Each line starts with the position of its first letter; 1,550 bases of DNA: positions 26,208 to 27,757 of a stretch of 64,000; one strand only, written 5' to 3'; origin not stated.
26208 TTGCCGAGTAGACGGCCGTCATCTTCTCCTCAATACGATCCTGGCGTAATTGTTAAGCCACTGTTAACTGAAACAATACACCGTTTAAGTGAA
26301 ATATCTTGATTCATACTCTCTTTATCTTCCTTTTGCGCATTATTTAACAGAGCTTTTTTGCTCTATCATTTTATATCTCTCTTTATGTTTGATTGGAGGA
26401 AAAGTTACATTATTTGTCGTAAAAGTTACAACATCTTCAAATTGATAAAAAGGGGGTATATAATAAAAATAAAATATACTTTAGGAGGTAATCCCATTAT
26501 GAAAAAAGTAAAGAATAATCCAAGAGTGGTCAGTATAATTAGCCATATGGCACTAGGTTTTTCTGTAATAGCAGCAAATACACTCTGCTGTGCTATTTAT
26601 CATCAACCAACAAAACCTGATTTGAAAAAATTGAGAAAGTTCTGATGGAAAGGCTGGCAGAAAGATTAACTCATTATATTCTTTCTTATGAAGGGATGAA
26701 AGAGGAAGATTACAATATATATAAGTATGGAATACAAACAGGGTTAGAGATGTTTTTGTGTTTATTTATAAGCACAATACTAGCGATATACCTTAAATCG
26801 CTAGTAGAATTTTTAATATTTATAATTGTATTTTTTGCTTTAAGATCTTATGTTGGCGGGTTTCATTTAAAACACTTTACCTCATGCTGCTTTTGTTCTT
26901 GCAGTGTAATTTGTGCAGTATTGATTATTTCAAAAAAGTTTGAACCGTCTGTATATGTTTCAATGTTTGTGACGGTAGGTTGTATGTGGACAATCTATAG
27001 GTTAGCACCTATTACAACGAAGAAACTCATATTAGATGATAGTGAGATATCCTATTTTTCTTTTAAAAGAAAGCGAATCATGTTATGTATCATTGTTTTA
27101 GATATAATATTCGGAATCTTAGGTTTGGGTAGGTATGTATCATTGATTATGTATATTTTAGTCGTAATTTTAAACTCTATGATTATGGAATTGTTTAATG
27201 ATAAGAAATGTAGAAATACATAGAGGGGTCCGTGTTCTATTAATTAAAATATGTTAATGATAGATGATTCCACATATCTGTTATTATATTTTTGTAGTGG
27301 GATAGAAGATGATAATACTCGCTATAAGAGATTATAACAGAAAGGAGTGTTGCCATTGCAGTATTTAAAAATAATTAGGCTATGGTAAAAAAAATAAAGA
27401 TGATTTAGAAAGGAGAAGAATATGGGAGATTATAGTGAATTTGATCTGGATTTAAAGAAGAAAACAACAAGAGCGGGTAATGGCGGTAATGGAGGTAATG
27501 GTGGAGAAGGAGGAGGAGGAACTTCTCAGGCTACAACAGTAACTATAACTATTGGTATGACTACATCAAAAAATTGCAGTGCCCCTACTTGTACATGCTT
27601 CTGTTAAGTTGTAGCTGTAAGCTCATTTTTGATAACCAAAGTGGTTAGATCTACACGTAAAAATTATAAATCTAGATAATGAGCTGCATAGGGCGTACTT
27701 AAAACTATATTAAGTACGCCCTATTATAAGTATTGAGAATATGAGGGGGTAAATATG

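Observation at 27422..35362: Class I lanthipeptide cluster with a SunS-like glycosyltransferase: a possible glycosylated lanthipeptide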

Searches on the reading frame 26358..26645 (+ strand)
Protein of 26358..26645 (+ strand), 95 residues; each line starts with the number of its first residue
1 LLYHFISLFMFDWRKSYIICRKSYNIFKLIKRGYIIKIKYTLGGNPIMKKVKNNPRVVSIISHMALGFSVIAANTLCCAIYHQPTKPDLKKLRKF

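Call 3: search_protein_families(library=pfam, proteins=[window:26358-26645:+], max_evalue=0.01)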
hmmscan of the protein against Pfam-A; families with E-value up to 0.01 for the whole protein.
window:26358-26645:+ (95 aa): 0 families

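Call 4: search_protein_families(library=ncbifam, proteins=[window:26358-26645:+], max_evalue=0.01)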
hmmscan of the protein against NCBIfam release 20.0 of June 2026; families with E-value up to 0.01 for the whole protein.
window:26358-26645:+ (95 aa): 1 family
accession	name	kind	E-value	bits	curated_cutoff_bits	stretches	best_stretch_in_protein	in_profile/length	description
TIGR04223.1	quorum_AgrD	subfamily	4.2e-06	26.8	19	1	58-88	4-34/38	AgrD family cyclic lactone autoinducer peptide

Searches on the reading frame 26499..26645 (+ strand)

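Call 78: search_protein_families(library=pfam, proteins=[window:26499-26645:+], max_evalue=0.1)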
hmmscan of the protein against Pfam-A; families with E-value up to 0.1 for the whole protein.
window:26499-26645:+ (48 aa): 1 family
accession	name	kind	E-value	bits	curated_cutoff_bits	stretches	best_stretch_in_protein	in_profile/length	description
PF03820.22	SFXNs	-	0.067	12.5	22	1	4-45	254-295/319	Sideroflexins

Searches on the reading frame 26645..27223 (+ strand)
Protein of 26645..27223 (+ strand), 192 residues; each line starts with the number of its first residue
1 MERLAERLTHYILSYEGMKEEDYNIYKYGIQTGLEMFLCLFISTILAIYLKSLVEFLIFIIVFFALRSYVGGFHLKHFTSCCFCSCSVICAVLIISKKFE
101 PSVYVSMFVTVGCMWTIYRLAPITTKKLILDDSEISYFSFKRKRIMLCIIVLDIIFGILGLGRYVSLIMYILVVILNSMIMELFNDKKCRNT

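Call 3: search_protein_families(library=pfam, proteins=[window:26645-27223:+], max_evalue=0.01)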
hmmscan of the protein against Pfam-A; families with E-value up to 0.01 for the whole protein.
window:26645-27223:+ (192 aa): 1 family
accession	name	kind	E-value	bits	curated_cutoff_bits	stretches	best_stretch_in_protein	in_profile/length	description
PF04647.20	AgrB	-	5.3e-30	104.6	23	1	5-182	1-181/185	Accessory gene regulator B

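Call 4: search_protein_families(library=ncbifam, proteins=[window:26645-27223:+], max_evalue=0.01)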
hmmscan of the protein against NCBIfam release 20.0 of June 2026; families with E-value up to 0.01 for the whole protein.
window:26645-27223:+ (192 aa): 1 family
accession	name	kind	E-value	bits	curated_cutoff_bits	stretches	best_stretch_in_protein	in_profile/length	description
NF002210.0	PRK01100.1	equivalog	9.6e-07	28.7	282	1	1-184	11-195/210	accessory gene regulator ArgB-like protein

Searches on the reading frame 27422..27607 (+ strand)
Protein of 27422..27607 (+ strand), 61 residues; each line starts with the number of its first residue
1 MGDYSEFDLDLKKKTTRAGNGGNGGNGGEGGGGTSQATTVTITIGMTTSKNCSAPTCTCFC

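Call 3: search_protein_families(library=pfam, proteins=[window:27422-27607:+], max_evalue=0.01)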
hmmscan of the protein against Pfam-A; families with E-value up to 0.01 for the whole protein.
window:27422-27607:+ (61 aa): 0 families

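Call 4: search_protein_families(library=ncbifam, proteins=[window:27422-27607:+], max_evalue=0.01)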
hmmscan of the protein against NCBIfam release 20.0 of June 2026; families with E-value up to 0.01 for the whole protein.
window:27422-27607:+ (61 aa): 0 families

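Call 43: find_homologous_proteins(query=A3, max_evalue=10)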
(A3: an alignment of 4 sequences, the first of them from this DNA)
Query A3 (4 sequences) (61 aa, profile of the alignment): 4 proteins with E <= 10 among 522 candidates.
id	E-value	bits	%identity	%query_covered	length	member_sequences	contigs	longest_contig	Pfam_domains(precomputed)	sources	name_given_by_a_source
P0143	8.1e-28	114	100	100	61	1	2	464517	-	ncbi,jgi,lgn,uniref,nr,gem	ncbi:hypothetical protein [Lacrimispora sp.]|uniref:hypothetical protein n=1 Tax=Lacrimispora sp. Ta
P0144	2.5e-23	100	67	20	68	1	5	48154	-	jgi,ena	-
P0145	3.6e-21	93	54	100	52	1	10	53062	-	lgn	-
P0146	2.9e-18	84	52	100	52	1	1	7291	-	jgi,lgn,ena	-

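Call 45: find_encoding_contigs(protein=P0146, flank=10000, max_places=3)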
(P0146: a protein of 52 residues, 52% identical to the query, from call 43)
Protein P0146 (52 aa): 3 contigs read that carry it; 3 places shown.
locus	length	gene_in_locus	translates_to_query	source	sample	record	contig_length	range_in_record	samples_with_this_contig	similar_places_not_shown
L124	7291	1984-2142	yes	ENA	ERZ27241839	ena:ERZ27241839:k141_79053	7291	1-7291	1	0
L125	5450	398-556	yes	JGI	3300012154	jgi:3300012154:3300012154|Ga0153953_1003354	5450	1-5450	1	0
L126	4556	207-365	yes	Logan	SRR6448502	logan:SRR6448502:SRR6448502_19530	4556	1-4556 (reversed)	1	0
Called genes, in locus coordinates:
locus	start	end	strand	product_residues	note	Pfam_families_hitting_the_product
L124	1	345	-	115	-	?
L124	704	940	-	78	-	-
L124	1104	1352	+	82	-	PF00005:ABC_tran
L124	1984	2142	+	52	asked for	-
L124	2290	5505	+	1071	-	PF04738:Lant_dehydr_N, PF14028:Lant_dehydr_C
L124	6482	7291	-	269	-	?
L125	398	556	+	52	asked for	-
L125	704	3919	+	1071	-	PF04738:Lant_dehydr_N, PF14028:Lant_dehydr_C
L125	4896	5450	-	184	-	?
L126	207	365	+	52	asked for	-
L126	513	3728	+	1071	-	PF04738:Lant_dehydr_N, PF14028:Lant_dehydr_C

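Call 70: search_protein_representatives(alignment_id=A4)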
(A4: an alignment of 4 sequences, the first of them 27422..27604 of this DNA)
Query: 4 sequences, 59 profile positions. Proteins with E-value up to 0.001 (for the whole library): 5; up to 1e-10: 1; up to 1e-30: 0. The best 5 are listed.
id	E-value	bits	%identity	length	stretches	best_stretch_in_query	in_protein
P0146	4.7e-25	104.0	-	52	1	1-59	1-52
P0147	3.6e-08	49.9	-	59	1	1-59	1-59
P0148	2.1e-05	41.1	-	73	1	1-57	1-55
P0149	6.2e-04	36.4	-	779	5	10-45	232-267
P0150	7.0e-04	36.2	-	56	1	1-51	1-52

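Call 72: find_encoding_contigs(protein=P0147, flank=10000, max_places=2)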
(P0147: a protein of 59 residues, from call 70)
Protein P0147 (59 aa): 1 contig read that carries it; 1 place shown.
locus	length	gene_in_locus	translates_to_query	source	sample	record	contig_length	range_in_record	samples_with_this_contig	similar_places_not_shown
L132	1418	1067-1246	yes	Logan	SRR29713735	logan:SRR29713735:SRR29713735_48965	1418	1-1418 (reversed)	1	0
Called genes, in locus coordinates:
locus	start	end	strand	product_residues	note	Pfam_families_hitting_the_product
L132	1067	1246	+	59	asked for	-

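Call 73: find_encoding_contigs(protein=P0148, flank=10000, max_places=2)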
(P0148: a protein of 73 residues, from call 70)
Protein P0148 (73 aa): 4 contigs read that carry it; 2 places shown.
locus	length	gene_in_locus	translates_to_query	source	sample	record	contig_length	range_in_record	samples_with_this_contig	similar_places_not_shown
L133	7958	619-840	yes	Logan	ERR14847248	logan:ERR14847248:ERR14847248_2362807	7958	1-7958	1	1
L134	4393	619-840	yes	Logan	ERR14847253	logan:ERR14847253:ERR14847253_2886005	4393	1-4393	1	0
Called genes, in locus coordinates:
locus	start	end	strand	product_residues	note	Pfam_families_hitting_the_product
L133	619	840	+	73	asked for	-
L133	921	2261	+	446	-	PF05147:LANC_like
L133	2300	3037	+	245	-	PF02525:Flavodoxin_2 (weak), PF03358:FMN_red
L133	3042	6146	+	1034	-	PF04738:Lant_dehydr_N, PF14028:Lant_dehydr_C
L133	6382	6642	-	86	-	PF02371:Transposase_20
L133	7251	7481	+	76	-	-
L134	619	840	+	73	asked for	-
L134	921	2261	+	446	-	PF05147:LANC_like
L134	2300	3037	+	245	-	PF02525:Flavodoxin_2 (weak), PF03358:FMN_red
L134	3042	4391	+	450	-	?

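Call 74: find_encoding_contigs(protein=P0150, flank=10000, max_places=2)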
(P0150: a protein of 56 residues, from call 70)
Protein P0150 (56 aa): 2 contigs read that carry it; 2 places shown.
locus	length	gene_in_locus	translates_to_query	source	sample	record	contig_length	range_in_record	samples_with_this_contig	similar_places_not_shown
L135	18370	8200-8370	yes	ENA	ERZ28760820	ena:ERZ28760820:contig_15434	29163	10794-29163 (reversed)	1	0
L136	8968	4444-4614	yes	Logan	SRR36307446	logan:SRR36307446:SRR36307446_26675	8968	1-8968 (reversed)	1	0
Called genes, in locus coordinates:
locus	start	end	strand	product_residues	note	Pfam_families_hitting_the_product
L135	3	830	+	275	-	?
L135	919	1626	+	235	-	PF00027:cNMP_binding, PF13545:HTH_Crp_2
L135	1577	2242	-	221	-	PF09365:DUF2461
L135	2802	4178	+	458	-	PF04055:Radical_SAM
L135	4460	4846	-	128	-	PF03965:Penicillinase_R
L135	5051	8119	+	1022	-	PF04738:Lant_dehydr_N, PF14028:Lant_dehydr_C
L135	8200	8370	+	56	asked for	-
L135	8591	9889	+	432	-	PF05147:LANC_like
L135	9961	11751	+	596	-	PF00005:ABC_tran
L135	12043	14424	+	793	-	PF00122:E1-E2_ATPase, PF00702:Hydrolase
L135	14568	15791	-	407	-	PF00871:Acetate_kinase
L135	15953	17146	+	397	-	PF05636:HIGH_NTase1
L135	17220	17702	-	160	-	PF12641:Flavodoxin_3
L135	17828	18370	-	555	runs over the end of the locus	PF01268:FTHFS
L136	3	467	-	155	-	?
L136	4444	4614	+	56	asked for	-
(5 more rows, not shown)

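Call 95: search_protein_families(library=ncbifam, proteins=[window:27422-27604:+, P0144, P0145, P0147], max_evalue=10)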
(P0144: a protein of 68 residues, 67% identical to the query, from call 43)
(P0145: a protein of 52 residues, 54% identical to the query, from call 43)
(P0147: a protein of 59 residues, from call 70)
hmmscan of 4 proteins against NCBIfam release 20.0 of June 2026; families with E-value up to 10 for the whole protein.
window:27422-27604:+ (61 aa): 1 family
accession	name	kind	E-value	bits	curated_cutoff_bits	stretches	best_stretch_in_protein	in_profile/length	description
NF038155.1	lanthi_I_FDLD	domain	1.5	9.7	20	0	6-44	2-21/34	FDLD family class I lanthipeptide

P0144 (68 aa): 2 families
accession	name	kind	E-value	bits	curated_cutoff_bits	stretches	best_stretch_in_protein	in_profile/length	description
NF011034.0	PRK14464.1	equivalog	0.073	11.8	422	1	24-60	75-111/348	RNA methyltransferase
NF005909.0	PRK07890.1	subfamily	0.12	11.6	258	1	33-55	235-257/260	short chain dehydrogenase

P0145 (52 aa): 1 family
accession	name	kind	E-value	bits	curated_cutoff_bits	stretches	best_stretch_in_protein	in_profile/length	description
NF047830.1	lanti_ElxA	subfamily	0.0047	17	75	1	3-52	2-49/55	epilancin family lantibiotic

P0147 (59 aa): 0 families
